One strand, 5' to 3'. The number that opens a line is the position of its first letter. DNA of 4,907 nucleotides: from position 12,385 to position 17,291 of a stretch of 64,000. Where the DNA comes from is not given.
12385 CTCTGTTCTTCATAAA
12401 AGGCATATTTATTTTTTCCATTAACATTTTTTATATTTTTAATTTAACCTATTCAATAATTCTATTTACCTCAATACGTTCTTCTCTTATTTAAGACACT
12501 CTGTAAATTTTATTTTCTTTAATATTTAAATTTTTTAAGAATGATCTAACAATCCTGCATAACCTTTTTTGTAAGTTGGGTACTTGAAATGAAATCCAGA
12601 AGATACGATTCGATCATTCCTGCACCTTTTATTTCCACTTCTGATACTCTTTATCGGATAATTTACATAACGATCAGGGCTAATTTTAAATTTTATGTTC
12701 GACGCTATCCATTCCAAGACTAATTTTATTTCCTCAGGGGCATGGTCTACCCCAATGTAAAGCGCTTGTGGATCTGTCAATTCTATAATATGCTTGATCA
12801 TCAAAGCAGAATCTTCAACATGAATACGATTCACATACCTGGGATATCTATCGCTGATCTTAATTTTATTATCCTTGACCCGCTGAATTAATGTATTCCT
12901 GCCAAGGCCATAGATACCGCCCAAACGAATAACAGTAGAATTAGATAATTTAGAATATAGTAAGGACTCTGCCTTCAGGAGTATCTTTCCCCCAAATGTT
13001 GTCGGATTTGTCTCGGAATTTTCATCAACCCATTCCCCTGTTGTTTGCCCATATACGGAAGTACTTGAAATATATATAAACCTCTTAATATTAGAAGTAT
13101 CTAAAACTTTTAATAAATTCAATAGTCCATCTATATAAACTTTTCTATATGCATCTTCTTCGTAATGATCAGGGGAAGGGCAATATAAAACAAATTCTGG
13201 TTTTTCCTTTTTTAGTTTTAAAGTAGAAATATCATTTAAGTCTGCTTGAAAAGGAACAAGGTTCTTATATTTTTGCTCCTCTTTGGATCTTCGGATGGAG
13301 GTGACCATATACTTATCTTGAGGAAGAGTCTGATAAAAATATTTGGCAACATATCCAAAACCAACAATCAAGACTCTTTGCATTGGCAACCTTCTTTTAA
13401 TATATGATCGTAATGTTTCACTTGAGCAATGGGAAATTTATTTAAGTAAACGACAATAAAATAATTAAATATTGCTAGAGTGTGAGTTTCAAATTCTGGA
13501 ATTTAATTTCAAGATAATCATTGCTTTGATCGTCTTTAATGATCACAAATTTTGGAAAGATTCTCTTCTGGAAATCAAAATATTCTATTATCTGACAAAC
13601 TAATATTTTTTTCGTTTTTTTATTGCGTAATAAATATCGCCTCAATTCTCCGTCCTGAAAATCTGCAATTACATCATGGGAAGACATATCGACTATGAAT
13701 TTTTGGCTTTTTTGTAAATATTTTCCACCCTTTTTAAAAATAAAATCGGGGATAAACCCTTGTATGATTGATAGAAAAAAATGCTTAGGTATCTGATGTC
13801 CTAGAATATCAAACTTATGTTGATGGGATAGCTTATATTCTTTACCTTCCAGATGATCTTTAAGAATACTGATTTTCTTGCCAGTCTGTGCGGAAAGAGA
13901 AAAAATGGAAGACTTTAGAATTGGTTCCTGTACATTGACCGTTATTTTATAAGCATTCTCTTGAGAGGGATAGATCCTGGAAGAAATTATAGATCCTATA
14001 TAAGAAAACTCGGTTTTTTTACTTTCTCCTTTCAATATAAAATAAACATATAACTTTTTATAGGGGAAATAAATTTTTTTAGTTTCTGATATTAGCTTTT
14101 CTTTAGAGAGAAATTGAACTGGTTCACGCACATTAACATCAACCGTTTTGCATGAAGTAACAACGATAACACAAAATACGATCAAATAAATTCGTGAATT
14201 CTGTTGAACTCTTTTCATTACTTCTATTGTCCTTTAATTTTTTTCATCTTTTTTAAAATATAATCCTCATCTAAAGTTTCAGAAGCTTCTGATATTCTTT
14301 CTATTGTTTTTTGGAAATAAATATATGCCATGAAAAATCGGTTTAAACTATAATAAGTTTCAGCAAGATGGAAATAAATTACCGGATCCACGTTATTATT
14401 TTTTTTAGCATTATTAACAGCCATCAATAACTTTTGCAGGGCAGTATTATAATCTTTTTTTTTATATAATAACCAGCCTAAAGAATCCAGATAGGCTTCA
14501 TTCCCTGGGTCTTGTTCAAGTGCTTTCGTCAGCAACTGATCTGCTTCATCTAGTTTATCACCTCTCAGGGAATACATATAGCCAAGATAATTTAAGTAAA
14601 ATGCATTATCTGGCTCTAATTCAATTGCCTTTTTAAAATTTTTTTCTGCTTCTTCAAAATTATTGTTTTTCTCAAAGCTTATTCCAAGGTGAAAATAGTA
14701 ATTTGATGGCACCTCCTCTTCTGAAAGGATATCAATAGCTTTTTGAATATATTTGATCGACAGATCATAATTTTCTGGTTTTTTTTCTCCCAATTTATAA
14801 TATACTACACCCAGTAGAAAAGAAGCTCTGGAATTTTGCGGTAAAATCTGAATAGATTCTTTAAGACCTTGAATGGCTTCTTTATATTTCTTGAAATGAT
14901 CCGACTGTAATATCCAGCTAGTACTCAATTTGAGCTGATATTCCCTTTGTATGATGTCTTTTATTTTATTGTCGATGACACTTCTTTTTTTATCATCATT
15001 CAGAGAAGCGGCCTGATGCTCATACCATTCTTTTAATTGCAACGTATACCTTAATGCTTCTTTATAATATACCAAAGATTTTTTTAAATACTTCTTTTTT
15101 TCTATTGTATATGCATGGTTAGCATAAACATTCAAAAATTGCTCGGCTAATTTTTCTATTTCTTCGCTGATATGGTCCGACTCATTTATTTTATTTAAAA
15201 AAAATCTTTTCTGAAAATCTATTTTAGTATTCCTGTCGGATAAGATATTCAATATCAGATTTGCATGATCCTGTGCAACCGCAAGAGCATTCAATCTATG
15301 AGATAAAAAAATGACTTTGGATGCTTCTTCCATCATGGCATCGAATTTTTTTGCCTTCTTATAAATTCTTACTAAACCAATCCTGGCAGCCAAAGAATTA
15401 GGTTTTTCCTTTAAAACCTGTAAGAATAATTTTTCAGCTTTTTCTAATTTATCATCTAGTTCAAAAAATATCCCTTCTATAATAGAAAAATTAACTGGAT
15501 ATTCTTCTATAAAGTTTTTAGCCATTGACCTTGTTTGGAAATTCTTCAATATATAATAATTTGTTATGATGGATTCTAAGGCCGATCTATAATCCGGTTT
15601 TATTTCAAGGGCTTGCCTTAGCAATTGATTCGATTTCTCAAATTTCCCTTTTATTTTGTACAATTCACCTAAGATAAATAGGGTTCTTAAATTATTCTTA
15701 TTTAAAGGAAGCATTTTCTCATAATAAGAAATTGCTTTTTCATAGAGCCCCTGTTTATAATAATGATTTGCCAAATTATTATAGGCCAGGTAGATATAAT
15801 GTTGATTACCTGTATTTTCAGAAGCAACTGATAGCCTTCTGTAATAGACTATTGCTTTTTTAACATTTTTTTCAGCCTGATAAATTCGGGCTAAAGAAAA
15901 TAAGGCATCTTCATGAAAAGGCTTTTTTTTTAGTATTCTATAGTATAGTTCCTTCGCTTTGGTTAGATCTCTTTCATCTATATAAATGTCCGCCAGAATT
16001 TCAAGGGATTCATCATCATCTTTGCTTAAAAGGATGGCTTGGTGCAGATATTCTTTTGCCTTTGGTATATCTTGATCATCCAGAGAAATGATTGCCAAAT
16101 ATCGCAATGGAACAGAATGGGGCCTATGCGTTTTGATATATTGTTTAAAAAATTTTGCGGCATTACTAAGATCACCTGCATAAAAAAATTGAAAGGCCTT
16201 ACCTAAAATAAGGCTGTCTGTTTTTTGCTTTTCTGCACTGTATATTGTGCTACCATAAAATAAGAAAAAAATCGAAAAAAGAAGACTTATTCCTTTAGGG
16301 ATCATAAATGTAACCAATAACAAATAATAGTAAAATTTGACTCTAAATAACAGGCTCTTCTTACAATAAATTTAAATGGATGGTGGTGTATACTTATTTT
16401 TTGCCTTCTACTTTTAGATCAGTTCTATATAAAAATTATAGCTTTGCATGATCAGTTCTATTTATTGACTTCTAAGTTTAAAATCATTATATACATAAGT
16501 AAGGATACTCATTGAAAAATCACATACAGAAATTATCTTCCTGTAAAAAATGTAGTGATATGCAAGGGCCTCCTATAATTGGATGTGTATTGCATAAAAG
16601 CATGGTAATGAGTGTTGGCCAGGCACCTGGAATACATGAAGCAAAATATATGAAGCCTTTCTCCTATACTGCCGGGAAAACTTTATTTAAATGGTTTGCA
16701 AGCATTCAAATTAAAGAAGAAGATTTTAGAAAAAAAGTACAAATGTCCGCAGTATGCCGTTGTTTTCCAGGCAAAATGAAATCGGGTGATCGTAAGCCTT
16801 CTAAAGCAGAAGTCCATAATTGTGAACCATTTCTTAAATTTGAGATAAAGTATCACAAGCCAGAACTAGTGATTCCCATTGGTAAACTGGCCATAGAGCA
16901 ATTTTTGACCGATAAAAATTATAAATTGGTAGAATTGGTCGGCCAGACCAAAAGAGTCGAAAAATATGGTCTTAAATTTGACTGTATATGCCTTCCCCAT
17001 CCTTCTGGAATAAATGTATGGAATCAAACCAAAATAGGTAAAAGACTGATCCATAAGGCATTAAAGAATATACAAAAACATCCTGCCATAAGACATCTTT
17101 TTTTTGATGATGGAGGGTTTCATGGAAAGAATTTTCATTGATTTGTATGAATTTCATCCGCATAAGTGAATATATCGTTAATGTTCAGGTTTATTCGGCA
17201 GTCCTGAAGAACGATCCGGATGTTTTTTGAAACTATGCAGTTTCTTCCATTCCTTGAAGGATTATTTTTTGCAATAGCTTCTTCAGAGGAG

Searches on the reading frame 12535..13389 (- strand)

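Call 50: search_protein_families(library=pfam, proteins=[window:12535-13389:-], max_evalue=0.001)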
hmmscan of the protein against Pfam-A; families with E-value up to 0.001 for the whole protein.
window:12535-13389:- (284 aa): 5 families
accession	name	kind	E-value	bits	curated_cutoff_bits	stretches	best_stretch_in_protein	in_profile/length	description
PF01370.27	Epimerase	-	1.4e-11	44.8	20.9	1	6-130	1-139/240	NAD dependent epimerase/dehydratase family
PF04321.23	RmlD_sub_bind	-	2e-06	27.6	27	1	12-170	10-162/287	RmlD substrate binding domain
PF01073.25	3Beta_HSD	-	6.9e-06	25.7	22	1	37-129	39-137/280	3-beta hydroxysteroid dehydrogenase/isomerase family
PF13460.12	NAD_binding_10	-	1.3e-05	25.6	27.2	1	12-161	4-148/184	NAD(P)H-binding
PF16363.11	GDP_Man_Dehyd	-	0.00066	19.7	27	0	79-130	96-150/332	GDP-mannose 4,6 dehydratase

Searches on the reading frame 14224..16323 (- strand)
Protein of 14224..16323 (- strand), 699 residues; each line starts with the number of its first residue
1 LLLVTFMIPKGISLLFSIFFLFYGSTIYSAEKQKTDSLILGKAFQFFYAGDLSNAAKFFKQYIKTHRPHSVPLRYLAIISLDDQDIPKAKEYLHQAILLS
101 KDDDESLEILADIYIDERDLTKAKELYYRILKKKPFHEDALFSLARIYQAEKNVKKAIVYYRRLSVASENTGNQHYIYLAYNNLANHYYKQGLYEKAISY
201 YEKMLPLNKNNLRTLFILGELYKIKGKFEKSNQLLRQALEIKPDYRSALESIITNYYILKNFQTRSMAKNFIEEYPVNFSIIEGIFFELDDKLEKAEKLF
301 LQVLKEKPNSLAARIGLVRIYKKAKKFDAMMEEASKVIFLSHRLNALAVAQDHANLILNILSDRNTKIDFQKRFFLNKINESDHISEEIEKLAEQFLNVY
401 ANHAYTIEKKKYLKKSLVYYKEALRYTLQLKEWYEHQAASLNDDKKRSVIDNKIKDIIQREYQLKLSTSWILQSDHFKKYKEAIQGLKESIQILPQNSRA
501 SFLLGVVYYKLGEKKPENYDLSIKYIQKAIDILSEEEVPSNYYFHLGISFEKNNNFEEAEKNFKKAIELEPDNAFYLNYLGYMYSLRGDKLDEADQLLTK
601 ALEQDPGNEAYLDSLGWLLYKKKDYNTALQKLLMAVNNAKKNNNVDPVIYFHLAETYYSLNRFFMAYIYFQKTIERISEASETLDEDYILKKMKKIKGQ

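Call 19: search_protein_families(library=ncbifam, proteins=[window:14224-16323:-], max_evalue=0.00001)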
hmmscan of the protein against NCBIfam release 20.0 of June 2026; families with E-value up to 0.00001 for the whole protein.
window:14224-16323:- (699 aa): 23 families
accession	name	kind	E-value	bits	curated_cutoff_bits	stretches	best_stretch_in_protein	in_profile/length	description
TIGR02917.1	PEP_TPR_lipo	equivalog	1.6e-41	142.1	312.2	2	43-261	438-650/899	XrtA/PEP-CTERM system TPR-repeat protein PrsT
NF040959.1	MamA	equivalog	3e-31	108.5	200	3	399-570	39-203/204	magnetosome protein MamA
TIGR02521.1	type_IV_pilW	equivalog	1.1e-26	93.9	154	2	540-684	31-172/234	type IV pilus biogenesis/stability protein PilW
TIGR02552.1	LcrH_SycD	equivalog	1.2e-17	63.9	104.8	0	592-682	35-121/136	SycD/LcrH family type III secretion system chaperone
NF052312.1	T9SS_PorW_SprE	equivalog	9.4e-17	60.9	250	1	517-683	193-364/716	type IX secretion system periplasmic lipoprotein PorW/SprE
NF008757.0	PRK11788.1-5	equivalog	1e-15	57.8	363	1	110-257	113-260/388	lipopolysaccharide assembly protein LapB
NF008756.0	PRK11788.1-4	equivalog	1.3e-15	57.4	474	1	110-260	113-262/389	lipopolysaccharide assembly protein LapB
NF033920.0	C39_PA2778_fam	equivalog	1.3e-13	50.9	150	0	179-243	191-255/255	PA2778 family cysteine peptidase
NF033762.1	social_mot_Tgl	equivalog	3.9e-13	49.3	225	1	537-634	28-125/252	social motility TPR repeat lipoprotein Tgl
NF052415.1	T3SS_chap_SctY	equivalog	9.4e-12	45.4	70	0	574-666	6-96/106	type III secretion apparatus assembly chaperone SctY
NF047507.1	TPR_BatC_Lepto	exception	1.7e-11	44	175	1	478-573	38-129/214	TPR repeat-containing protein BatC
NF008753.0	PRK11788.1-1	equivalog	6.7e-11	41.9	395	1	121-256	124-259/389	lipopolysaccharide assembly protein LapB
NF008755.0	PRK11788.1-3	equivalog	4.6e-10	39.4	430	1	120-257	124-259/388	lipopolysaccharide assembly protein LapB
NF040561.1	PrimPol_Msp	equivalog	5.8e-10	38.3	200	0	81-162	2-76/515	CRISPR-associated primase-polymerase type A1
NF008520.0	PRK11447.1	equivalog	7.3e-10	37.3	858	1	81-244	362-527/1157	cellulose synthase complex outer membrane protein BcsC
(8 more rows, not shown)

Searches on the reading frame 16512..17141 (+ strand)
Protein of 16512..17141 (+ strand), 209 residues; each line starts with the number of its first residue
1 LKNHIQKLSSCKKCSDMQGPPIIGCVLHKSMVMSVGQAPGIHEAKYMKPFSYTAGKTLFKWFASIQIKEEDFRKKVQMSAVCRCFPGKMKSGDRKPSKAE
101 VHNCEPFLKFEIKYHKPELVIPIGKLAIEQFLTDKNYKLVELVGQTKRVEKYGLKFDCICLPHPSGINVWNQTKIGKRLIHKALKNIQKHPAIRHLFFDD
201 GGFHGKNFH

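Call 51: search_protein_families(library=pfam, proteins=[window:16512-17141:+], max_evalue=0.001)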
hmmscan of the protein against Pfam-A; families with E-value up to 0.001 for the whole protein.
window:16512-17141:+ (209 aa): 1 family
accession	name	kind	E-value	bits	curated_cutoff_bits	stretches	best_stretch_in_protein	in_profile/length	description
PF03167.25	UDG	-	4.5e-24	85.6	24.3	1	30-175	8-128/141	Uracil DNA glycosylase superfamily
